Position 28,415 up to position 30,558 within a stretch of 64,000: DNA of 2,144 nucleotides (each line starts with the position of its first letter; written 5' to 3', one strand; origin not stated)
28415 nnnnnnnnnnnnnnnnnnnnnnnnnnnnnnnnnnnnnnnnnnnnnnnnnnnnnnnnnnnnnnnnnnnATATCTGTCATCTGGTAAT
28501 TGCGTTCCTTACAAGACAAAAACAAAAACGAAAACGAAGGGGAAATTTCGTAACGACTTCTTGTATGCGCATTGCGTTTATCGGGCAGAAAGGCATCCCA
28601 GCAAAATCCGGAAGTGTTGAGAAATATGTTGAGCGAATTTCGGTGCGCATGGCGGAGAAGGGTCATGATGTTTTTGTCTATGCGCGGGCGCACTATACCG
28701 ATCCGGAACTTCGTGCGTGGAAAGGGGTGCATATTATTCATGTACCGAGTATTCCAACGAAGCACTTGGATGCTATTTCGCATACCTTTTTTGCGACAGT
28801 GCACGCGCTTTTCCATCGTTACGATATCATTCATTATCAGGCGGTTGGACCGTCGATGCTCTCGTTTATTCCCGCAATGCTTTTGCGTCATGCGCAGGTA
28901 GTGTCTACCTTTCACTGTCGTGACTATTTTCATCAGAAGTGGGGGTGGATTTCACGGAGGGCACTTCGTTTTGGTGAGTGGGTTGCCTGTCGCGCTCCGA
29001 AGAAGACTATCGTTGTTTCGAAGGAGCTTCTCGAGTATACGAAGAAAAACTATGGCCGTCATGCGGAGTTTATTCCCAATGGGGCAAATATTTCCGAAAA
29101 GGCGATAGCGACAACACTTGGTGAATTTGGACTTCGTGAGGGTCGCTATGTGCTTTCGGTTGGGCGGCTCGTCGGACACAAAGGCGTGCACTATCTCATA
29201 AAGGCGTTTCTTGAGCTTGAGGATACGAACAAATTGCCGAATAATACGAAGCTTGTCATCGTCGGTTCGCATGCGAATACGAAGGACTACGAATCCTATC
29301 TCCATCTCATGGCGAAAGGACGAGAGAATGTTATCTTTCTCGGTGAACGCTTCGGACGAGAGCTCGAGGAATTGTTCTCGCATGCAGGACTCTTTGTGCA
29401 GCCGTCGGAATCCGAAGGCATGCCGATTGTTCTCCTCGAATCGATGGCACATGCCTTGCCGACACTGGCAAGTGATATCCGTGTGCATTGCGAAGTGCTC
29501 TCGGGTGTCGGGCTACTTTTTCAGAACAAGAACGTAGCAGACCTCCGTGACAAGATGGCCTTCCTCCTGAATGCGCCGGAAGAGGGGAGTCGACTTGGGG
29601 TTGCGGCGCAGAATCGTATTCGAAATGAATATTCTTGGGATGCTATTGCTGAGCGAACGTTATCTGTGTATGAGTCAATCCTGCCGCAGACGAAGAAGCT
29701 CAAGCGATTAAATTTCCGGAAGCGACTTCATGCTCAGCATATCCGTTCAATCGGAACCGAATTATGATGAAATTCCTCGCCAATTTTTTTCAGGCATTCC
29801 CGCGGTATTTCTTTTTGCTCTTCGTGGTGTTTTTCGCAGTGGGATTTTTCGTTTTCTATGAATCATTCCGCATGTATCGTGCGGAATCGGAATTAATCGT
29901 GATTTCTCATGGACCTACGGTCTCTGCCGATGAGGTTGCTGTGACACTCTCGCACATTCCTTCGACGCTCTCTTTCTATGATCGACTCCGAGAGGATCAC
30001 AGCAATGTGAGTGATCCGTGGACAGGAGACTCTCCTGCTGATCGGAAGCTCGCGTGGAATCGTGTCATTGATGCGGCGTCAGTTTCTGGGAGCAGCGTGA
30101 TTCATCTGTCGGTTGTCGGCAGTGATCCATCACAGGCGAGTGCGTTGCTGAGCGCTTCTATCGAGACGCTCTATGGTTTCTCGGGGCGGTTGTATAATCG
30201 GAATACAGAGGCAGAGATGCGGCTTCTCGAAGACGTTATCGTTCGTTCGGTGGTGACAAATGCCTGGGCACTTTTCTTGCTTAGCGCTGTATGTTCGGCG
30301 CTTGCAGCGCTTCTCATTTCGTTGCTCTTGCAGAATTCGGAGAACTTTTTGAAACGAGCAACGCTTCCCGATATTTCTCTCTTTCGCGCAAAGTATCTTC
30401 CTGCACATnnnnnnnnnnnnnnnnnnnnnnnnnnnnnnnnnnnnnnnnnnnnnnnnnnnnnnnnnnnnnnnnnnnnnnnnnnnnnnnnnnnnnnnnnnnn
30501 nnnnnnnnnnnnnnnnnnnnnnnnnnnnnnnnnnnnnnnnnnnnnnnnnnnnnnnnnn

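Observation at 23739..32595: Compact surface-glycan assembly locus (Wzy-like, 2xGT4, GT26, beta-helix protein, PCP-like protein with disordered tail, DUF4012-like)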

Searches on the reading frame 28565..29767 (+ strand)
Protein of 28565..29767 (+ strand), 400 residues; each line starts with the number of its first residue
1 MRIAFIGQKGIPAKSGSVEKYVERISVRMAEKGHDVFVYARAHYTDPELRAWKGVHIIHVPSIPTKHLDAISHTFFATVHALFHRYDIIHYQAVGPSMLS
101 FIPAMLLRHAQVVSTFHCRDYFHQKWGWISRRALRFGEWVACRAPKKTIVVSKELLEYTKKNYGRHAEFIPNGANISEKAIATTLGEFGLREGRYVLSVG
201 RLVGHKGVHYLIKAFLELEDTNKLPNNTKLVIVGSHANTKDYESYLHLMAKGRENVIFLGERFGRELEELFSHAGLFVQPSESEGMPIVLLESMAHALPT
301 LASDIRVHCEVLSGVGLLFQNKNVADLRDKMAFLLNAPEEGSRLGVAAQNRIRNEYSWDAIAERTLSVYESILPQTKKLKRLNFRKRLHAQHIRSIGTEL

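Call 3: search_protein_families(library=pfam, proteins=[window:28565-29767:+], max_evalue=0.01)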
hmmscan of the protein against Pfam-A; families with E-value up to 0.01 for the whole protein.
window:28565-29767:+ (400 aa): 7 families
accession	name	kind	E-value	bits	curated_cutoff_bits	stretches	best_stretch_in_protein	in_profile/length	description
PF00534.26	Glycos_transf_1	-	1e-30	107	26.4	1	193-350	15-171/172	Glycosyl transferases group 1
PF13692.12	Glyco_trans_1_4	-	5.9e-26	91.9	27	1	194-336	2-141/142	Glycosyl transferases group 1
PF13439.12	Glyco_transf_4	-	1.3e-21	77.9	28.5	1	16-177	2-169/170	Glycosyltransferase Family 4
PF13579.12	Glyco_trans_4_4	-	2.9e-13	50.9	29.7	1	18-173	3-158/158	Glycosyl transferase 4-like domain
PF20706.3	GT4-conflict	-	2.7e-08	33.6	26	1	193-331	197-332/385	Family 4 Glycosyltransferase in conflict systems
PF13524.12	Glyco_trans_1_2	-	4.9e-06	27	25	1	228-366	15-143/144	Glycosyl transferase-like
PF09314.17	DUF1972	-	0.0012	18.9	25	0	4-173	5-184/186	Domain of unknown function (DUF1972)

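Call 11: search_protein_families(library=ncbifam, proteins=[window:28565-29767:+], max_evalue=0.01)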
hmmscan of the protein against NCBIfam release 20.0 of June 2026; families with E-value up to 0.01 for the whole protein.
window:28565-29767:+ (400 aa): 36 families (the best 25 are shown)
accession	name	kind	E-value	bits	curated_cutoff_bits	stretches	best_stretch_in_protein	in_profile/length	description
TIGR04047.1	MSMEG_0565_glyc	hypoth_equivalog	2e-25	89.7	259.85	1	29-370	25-372/373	MSMEG_0565 family glycosyltransferase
TIGR02149.1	glgA_Coryne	subfamily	1.2e-23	83.9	302.4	1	182-373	192-391/391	glycogen synthase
TIGR03088.1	stp2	hypoth_equivalog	2.2e-20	73.1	409.05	1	187-373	188-374/374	TIGR03088 family PEP-CTERM/XrtA system glycosyltransferase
NF046071.1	B1-4RhmsylTfaseCps2T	equivalog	1.9e-18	66.5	500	1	3-364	4-379/384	beta 1-4 rhamnosyltransferase Cps2T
TIGR03449.1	mycothiol_MshA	equivalog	3.1e-17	62.6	462.5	1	183-373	209-404/406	D-inositol-3-phosphate glycosyltransferase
NF038295.1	EPS_HpsP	equivalog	4.2e-17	62.2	550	1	170-373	181-388/388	hormogonium polysaccharide biosynthesis glycosyltransferase HpsP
NF047684.1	TeichurnBiosyTuaC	equivalog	4.8e-17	62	550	1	142-372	162-389/391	teichuronic acid biosynthesis protein TuaC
TIGR04157.1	glyco_rSAM_CFB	subfamily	7.6e-17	61.4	400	1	148-368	173-405/406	TIGR04157 family glycosyltransferase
NF041876.1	EPS_EpsE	equivalog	3e-15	56.4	400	1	169-363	190-387/389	exopolysaccharide biosynthesis GT4 family glycosyltransferase EpsE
NF038229.1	Glyco4_Geo_Pelo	equivalog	4.4e-14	52.3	400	1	154-373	122-337/338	GPMC system family 4 glycosyltransferase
TIGR03999.1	thiol_BshA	equivalog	2.9e-13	49.5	273.7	1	150-373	150-374/375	N-acetyl-alpha-D-glucosaminyl L-malate synthase BshA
NF053513.1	Gtran_IagA_BgsA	equivalog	1.2e-11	44.2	460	1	83-372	41-331/333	LTA glycolipid anchor biosynthesis glycosyltransferase, IagA/BgsA family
NF038298.1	EPS_HpsO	equivalog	1.7e-11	43.6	575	1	288-372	303-387/388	hormogonium polysaccharide biosynthesis glycosyltransferase HpsO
TIGR04063.1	stp3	hypoth_equivalog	1.5e-10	40.5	442.05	1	184-373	204-396/397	TIGR04063 family PEP-CTERM/XrtA system glycosyltransferase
NF038011.1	PelF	equivalog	4.8e-10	39.1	100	1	166-315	281-425/489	GT4 family glycosyltransferase PelF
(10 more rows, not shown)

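Call 76: search_solved_structures(query=window:28565-29767:+, max_evalue=1e-8)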
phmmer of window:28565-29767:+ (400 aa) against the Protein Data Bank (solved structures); distinct sequences matched with E-value up to 1e-8: 11.
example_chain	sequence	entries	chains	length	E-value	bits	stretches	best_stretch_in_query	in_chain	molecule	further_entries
8dvz_A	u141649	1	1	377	1e-11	47.8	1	189-372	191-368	N, N'-diacetylbacillosaminyl-diphospho-undecaprenol alpha-1,3-N-acetylgalactosaminyltransf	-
6tvp_A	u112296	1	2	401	1e-11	47.8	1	184-372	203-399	Alpha-maltose-1-phosphate synthase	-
8dqd_A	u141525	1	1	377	6.9e-11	45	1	189-372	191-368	N, N'-diacetylbacillosaminyl-diphospho-undecaprenol alpha-1,3-N-acetylgalactosaminyltransf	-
3okc_A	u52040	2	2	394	1.3e-10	44.1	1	150-371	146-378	GDP-mannose-dependent alpha-(1-6)-phosphatidylinositol monomannoside mannosyltransferase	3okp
3oka_A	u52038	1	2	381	2e-10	43.5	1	150-371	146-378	GDP-mannose-dependent alpha-(1-6)-phosphatidylinositol monomannoside mannosyltransferase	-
8dvw_A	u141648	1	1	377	2.5e-10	43.2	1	189-372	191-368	N, N'-diacetylbacillosaminyl-diphospho-undecaprenol alpha-1,3-N-acetylgalactosaminyltransf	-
3c4q_A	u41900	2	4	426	2.8e-10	43.1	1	187-373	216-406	Predicted glycosyltransferases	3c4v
3c48_A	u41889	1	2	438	3.4e-10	42.8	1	187-372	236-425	Predicted glycosyltransferases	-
3fro_A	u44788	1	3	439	1.7e-09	40.5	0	183-371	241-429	GlgA glycogen synthase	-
2bis_A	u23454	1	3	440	1.7e-09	40.5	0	183-371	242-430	GLGA GLYCOGEN SYNTHASE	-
3l01_A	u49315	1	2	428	4.2e-09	39.2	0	183-369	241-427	GlgA glycogen synthase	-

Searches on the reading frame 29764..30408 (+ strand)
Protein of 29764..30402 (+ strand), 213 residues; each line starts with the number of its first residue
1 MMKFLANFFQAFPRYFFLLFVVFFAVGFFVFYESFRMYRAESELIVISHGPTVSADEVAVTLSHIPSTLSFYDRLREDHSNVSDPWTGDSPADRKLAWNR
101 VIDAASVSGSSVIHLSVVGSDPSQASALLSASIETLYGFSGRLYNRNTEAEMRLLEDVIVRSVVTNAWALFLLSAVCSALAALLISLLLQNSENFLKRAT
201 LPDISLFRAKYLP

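Call 18: find_homologous_proteins(query=window:29764-30402:+, max_evalue=0.001)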
Query seq(213 aa) (213 aa): 2 proteins with E <= 0.001 among 561 candidates.
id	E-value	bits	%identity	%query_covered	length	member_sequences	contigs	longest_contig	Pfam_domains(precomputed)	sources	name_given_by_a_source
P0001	1.4e-82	294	100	65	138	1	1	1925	-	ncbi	ncbi:MAG: hypothetical protein WAU31_01230, partial [Candidatus Moraniibacteriota bacterium]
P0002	5.7e-78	279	65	95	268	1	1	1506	-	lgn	-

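Call 26: find_homologous_proteins(query=A1, max_evalue=0.001)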
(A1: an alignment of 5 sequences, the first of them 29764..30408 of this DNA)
Query A1 (5 sequences) (215 aa, profile of the alignment): 48 proteins with E <= 0.001 among 8000 candidates.
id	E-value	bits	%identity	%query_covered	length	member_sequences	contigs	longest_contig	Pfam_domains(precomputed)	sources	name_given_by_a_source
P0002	1.2e-101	357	65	94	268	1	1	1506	-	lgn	-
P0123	2.7e-98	346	67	85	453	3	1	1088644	-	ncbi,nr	ncbi:MAG: hypothetical protein IPK84_05255 [Candidatus Moraniibacteriota bacterium]|nr:MAG: hypothet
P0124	6.3e-81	289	29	78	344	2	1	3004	-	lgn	-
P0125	2.0e-77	278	62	99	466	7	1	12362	-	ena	-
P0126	3.0e-77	277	62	99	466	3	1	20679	-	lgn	-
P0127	6.1e-77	276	61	99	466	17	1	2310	-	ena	-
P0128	1.4e-73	265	62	88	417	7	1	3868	-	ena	-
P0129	1.5e-71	258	54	98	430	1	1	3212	-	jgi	jgi:hypothetical protein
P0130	1.9e-71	258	38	93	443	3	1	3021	-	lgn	-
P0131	9.2e-70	252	53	98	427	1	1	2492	-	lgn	-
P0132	3.9e-69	250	58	89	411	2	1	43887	-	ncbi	-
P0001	6.8e-66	240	100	64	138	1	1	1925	-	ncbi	ncbi:MAG: hypothetical protein WAU31_01230, partial [Candidatus Moraniibacteriota bacterium]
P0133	2.3e-62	228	52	87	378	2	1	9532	-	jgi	-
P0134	1.9e-61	225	30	70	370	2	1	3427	-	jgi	-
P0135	1.6e-60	222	28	86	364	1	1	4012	-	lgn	-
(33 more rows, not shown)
